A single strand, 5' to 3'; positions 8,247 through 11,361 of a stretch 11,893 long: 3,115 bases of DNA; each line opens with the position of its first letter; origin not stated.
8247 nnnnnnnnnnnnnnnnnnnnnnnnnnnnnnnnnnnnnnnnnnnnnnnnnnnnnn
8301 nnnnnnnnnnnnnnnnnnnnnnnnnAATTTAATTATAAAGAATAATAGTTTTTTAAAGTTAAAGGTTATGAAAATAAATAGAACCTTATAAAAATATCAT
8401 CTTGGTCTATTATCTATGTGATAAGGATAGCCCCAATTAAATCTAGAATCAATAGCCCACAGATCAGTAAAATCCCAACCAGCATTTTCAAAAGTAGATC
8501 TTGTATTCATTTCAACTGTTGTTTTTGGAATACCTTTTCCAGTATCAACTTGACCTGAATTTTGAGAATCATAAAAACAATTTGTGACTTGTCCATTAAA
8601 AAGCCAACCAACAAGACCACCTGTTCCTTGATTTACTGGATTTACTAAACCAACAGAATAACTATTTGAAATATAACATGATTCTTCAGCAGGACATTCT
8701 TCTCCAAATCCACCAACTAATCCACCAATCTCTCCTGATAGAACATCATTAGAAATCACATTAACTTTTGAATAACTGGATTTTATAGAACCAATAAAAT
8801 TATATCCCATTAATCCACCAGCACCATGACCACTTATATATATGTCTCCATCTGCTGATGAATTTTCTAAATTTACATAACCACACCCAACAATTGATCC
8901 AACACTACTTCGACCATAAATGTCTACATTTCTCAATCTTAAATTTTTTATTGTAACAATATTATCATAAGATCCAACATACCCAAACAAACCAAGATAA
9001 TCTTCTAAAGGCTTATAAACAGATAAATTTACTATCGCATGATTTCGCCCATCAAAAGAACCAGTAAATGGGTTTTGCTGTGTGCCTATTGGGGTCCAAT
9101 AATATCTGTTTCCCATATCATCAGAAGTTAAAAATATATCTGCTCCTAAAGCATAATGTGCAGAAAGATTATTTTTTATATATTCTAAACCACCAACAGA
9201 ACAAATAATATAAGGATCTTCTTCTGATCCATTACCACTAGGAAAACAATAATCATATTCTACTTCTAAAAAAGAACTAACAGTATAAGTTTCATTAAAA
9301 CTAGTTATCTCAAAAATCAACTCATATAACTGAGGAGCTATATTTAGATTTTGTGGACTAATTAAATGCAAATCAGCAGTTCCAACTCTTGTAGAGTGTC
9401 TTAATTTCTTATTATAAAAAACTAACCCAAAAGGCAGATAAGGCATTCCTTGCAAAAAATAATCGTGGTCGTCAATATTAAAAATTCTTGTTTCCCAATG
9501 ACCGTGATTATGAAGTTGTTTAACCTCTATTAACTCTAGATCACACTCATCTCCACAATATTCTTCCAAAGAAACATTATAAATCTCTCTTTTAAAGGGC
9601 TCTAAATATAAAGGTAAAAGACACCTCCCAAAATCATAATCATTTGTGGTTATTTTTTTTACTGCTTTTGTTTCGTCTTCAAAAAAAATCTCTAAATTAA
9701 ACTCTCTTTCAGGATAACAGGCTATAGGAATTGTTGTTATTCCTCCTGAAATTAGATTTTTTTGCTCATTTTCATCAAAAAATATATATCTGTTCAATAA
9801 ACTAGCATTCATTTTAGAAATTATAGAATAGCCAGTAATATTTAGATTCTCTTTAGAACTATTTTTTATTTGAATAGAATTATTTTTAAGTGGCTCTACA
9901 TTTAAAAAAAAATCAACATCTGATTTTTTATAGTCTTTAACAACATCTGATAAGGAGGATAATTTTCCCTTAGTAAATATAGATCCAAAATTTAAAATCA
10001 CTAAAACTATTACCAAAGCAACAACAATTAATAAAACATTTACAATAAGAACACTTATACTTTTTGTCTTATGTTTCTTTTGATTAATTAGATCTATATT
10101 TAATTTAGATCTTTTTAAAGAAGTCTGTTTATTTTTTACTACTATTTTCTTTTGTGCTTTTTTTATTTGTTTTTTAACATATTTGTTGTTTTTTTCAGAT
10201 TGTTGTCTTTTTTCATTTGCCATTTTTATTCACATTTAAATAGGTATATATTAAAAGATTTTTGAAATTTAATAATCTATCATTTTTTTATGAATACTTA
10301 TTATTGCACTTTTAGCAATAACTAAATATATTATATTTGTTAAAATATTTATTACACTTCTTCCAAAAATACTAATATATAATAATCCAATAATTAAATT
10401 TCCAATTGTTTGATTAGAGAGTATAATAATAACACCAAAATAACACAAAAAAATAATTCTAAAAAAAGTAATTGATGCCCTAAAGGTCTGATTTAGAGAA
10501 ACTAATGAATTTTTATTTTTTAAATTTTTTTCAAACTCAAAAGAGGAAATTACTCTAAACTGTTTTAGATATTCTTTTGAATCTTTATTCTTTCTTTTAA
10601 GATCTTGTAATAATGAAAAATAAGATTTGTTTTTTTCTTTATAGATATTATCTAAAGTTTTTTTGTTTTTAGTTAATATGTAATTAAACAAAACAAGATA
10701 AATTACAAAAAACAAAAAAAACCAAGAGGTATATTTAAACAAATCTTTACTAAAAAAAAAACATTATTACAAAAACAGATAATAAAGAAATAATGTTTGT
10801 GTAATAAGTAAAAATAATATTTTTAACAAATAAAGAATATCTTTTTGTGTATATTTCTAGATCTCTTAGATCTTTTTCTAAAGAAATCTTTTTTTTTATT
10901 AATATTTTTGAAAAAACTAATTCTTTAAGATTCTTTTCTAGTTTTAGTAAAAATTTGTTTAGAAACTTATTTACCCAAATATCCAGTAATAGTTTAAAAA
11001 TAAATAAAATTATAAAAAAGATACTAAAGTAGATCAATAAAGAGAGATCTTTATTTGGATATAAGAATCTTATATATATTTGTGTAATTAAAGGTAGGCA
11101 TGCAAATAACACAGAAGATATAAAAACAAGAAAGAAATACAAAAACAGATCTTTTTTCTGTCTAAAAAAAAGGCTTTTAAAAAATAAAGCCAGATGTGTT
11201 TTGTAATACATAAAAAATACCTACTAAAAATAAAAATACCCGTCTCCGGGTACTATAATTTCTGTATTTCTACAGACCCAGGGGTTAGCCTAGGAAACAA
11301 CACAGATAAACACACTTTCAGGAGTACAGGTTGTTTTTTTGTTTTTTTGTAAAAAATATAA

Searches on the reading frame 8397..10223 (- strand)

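Call 34: search_protein_families(library=pfam, proteins=[window:8397-10223:-], max_evalue=0.01)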
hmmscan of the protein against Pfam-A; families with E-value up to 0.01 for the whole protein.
window:8397-10223:- (608 aa): 2 families
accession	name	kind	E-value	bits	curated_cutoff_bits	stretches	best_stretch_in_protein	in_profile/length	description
PF07581.17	Glug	-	5.9e-07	29.9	20.5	0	531-549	2-21/28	The GLUG motif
PF05342.19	Peptidase_M26_N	-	0.0042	16.8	27.7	1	346-445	147-234/250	M26 IgA1-specific Metallo-endopeptidase N-terminal region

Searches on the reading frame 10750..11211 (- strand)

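Call 34: search_protein_families(library=pfam, proteins=[window:10750-11211:-], max_evalue=0.01)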
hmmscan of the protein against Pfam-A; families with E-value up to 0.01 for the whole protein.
window:10750-11211:- (153 aa): 1 family
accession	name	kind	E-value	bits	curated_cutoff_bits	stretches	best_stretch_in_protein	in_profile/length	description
PF00664.28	ABC_membrane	-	0.0011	19.1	28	1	22-104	1-85/274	ABC transporter transmembrane region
